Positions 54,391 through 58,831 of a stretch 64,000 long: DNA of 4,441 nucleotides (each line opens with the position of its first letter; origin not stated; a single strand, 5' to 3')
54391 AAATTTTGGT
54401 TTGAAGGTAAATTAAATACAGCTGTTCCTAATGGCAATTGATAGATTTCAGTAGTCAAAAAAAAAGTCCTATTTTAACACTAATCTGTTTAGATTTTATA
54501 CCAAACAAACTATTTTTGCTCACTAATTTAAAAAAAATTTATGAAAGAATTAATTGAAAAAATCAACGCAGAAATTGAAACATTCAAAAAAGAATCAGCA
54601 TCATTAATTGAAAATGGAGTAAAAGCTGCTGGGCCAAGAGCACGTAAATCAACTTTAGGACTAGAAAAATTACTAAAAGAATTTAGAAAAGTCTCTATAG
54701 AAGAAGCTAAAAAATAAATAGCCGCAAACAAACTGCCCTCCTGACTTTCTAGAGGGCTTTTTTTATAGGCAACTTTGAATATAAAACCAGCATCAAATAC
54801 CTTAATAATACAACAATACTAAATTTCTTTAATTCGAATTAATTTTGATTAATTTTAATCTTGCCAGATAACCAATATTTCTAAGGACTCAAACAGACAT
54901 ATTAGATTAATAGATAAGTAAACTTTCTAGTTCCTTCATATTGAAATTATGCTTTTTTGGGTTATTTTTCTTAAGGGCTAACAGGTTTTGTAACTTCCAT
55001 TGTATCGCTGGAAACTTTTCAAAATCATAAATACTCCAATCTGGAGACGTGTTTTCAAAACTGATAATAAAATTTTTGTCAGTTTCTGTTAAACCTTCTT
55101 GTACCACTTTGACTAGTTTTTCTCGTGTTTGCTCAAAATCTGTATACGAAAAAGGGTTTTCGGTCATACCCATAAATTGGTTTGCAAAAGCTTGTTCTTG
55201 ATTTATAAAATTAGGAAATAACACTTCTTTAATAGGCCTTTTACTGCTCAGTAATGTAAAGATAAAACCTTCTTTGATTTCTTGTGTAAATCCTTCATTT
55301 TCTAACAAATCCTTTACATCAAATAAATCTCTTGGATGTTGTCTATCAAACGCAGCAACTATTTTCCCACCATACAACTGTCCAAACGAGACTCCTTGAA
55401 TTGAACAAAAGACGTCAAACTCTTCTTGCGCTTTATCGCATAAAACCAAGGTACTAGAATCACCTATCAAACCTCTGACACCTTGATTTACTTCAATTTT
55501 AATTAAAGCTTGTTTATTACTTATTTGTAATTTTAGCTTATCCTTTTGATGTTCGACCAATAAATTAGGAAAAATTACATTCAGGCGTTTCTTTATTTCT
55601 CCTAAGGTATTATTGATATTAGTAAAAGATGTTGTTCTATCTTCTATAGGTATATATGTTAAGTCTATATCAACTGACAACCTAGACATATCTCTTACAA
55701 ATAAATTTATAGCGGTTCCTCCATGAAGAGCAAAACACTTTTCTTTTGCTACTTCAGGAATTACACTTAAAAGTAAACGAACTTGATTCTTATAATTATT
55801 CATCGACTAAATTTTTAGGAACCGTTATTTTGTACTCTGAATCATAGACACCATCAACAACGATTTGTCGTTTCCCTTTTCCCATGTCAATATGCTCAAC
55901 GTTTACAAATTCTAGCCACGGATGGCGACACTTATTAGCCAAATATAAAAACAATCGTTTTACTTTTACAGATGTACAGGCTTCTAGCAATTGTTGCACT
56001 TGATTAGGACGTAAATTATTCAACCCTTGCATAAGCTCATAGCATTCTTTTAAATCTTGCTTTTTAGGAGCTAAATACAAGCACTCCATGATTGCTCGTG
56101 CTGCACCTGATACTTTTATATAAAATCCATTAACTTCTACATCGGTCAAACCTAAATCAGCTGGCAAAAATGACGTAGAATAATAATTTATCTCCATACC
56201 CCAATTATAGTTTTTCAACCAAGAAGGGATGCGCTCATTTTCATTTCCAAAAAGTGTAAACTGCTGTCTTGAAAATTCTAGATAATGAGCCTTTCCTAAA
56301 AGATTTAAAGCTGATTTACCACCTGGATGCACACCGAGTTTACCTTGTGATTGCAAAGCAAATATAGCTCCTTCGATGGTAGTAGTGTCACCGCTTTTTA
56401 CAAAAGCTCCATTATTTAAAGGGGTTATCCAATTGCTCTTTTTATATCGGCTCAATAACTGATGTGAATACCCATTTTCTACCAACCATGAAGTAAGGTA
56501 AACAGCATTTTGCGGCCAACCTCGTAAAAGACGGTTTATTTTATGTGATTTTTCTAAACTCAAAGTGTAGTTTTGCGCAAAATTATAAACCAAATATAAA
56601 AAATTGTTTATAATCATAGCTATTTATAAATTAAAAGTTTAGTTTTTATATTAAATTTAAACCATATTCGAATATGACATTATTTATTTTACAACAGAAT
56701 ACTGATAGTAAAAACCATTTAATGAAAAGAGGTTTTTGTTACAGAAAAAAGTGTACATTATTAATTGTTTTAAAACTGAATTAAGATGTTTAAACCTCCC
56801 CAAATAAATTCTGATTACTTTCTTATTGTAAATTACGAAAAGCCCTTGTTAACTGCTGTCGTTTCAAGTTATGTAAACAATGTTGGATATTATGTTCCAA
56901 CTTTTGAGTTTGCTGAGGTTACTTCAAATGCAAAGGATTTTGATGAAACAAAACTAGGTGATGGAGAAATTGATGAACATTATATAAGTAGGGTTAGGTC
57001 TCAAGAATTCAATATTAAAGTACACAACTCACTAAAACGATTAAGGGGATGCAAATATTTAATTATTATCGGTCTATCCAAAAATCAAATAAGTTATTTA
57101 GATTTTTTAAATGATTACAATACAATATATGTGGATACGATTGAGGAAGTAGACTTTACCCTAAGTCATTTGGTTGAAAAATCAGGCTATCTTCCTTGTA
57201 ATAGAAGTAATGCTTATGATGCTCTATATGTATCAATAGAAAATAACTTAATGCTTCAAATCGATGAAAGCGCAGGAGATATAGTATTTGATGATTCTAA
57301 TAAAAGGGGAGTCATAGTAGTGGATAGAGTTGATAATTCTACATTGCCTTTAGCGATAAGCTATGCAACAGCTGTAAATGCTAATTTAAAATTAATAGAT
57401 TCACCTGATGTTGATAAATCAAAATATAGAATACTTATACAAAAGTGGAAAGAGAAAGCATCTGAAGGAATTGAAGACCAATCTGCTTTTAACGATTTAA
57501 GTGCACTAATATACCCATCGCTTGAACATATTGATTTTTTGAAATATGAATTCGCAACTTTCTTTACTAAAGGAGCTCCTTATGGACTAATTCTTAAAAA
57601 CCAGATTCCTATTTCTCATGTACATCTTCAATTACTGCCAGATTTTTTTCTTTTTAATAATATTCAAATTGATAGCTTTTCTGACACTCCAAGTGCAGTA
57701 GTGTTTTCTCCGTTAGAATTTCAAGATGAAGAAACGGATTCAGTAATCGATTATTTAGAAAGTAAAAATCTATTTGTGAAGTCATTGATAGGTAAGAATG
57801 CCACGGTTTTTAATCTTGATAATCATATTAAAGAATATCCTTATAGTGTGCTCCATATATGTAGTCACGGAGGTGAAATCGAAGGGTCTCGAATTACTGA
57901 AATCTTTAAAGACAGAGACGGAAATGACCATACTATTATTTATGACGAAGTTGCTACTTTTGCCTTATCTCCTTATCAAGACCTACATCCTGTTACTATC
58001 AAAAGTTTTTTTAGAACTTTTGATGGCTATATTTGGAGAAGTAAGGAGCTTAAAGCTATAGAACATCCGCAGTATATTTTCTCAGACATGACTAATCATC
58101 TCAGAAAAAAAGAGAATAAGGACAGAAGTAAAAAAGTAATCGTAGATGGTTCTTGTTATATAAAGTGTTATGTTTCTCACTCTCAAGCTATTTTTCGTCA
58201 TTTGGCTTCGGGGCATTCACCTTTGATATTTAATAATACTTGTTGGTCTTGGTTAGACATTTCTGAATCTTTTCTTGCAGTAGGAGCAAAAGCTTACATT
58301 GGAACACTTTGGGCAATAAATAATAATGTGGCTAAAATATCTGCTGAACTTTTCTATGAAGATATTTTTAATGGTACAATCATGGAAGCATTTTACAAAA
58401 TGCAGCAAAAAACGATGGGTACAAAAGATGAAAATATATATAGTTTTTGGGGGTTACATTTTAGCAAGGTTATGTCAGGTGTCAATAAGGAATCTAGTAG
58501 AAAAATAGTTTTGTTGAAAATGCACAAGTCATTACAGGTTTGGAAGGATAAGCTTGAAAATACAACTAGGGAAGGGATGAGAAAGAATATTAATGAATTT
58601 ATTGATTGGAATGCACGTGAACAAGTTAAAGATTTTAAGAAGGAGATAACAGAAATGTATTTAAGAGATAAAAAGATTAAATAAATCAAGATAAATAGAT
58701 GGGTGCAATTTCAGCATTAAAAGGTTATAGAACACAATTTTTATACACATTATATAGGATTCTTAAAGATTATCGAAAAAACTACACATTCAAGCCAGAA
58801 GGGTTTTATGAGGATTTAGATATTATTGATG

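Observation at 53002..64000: Integrase island inserted at a tRNA(CAT) gene carrying a defence-gene cargo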

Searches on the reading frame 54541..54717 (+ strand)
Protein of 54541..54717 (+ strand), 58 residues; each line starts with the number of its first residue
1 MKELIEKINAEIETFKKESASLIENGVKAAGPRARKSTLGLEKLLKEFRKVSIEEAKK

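Call 8: search_protein_families(library=pfam, proteins=[window:54541-54717:+], max_evalue=0.01)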
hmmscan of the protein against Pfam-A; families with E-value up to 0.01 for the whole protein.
window:54541-54717:+ (58 aa): 1 family
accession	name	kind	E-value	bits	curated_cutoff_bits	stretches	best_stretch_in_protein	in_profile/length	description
PF07432.18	Hc1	-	2.5e-19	69.3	23.5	1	2-58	1-57/57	Histone H1-like protein Hc1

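Call 42: search_protein_families(library=padloc, proteins=[window:54541-54717:+], max_evalue=0.001)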
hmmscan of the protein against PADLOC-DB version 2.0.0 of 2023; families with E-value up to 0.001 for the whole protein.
window:54541-54717:+ (58 aa): 0 families

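Call 43: search_protein_families(library=ncbifam, proteins=[window:54541-54717:+], max_evalue=0.001)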
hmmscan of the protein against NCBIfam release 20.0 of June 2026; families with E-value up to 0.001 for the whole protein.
window:54541-54717:+ (58 aa): 1 family
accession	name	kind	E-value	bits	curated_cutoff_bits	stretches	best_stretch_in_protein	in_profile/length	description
NF051889.1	HistH1likeHctA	equivalog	1.9e-05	25.3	100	1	1-57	10-58/121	histone H1-like protein HctA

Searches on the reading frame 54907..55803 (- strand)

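Call 8: search_protein_families(library=pfam, proteins=[window:54907-55803:-], max_evalue=0.01)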
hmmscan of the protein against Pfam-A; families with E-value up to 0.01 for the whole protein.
window:54907-55803:- (298 aa): 1 family
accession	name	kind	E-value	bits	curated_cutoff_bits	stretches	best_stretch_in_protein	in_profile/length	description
PF08843.17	AbiEii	-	1.2e-28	101.1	22.5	1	9-271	1-236/238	Nucleotidyl transferase AbiEii toxin, Type IV TA system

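Call 42: search_protein_families(library=padloc, proteins=[window:54907-55803:-], max_evalue=0.001)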
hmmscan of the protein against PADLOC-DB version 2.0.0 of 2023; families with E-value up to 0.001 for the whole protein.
window:54907-55803:- (298 aa): 13 families
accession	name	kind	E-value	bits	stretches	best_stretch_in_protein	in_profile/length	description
PDLC02290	AbiEii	-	1.1e-116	387.4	1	2-296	3-289/290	AbiEii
PDLC02305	AbiEii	-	1.6e-27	94.6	1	22-273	43-305/306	AbiEii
PDLC02294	AbiEii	-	1e-11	43.2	1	21-197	42-217/260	AbiEii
PDLC02307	AbiEii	-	4.4e-08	31.2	1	4-99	5-101/219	AbiEii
PDLC02304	AbiEii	-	4.7e-08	31.3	1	11-197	30-214/260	AbiEii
PDLC02303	AbiEii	-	5.2e-08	30.6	1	146-210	161-223/249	AbiEii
PDLC02324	AbiEii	-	2.1e-06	25.7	1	22-98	25-106/231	AbiEii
PDLC02313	AbiEii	-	1.5e-05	22.6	0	13-169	33-191/254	AbiEii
PDLC02328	AbiEii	-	3.3e-05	21.9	1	20-177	11-150/203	AbiEii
PDLC02317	AbiEii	-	7.5e-05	19.9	1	134-200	170-234/396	AbiEii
PDLC02299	AbiEii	-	7.6e-05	20.2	1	18-60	39-82/344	AbiEii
PDLC02330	AbiEii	-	0.00011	20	1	24-169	27-161/219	AbiEii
PDLC02316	AbiEii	-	0.00096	16.6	0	8-81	34-104/314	AbiEii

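Call 43: search_protein_families(library=ncbifam, proteins=[window:54907-55803:-], max_evalue=0.001)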
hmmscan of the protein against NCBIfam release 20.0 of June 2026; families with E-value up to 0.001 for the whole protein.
window:54907-55803:- (298 aa): 0 families

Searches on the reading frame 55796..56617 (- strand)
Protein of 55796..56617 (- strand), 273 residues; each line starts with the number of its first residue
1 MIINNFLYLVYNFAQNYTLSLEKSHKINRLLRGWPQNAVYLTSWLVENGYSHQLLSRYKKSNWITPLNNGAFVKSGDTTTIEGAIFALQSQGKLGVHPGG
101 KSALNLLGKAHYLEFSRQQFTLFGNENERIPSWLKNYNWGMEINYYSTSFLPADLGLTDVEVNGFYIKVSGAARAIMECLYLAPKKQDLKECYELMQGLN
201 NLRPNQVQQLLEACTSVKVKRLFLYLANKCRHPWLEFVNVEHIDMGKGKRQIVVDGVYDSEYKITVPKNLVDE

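Call 8: search_protein_families(library=pfam, proteins=[window:55796-56617:-], max_evalue=0.01)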
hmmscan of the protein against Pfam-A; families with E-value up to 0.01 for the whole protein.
window:55796-56617:- (273 aa): 2 families
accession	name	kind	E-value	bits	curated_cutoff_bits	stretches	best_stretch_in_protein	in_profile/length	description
PF11459.13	AbiEi_3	-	1.3e-56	190.9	26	1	118-267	2-157/157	Transcriptional regulator, AbiEi antitoxin, Type IV TA system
PF17194.10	AbiEi_3_N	-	1.1e-26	93.2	26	1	24-115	2-93/93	Transcriptional regulator, AbiEi antitoxin N-terminal domain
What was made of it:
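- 55796..56617 (-): AbiEi antitoxin/regulator. It overlaps AbiEii by 8 nt. Pfam AbiEi_3 and AbiEi_3_N (call 8).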

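Call 42: search_protein_families(library=padloc, proteins=[window:55796-56617:-], max_evalue=0.001)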
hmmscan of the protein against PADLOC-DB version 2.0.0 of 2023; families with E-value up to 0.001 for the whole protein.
window:55796-56617:- (273 aa): 3 families
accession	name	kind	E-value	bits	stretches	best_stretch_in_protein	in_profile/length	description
PDLC02227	AbiEi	-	2.3e-86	287.2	1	23-271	4-230/233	AbiEi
PDLC02225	AbiEi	-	1.1e-05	23.3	1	36-221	16-185/198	AbiEi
PDLC02269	AbiEi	-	0.00029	18.2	0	160-271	124-241/251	AbiEi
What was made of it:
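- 55796..56617 (-): PADLOC AbiEi E=2e-86 (call 42).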

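Call 43: search_protein_families(library=ncbifam, proteins=[window:55796-56617:-], max_evalue=0.001)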
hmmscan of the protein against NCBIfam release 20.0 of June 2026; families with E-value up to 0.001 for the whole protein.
window:55796-56617:- (273 aa): 0 families

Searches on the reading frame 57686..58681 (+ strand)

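Call 79: search_protein_families(library=pfam, proteins=[window:57686-58681:+], max_evalue=1)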
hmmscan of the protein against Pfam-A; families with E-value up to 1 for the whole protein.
window:57686-58681:+ (332 aa): 1 family
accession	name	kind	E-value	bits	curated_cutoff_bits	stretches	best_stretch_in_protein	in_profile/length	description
PF12770.12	CHAT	-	3e-08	33.9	24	2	5-62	98-152/289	CHAT domain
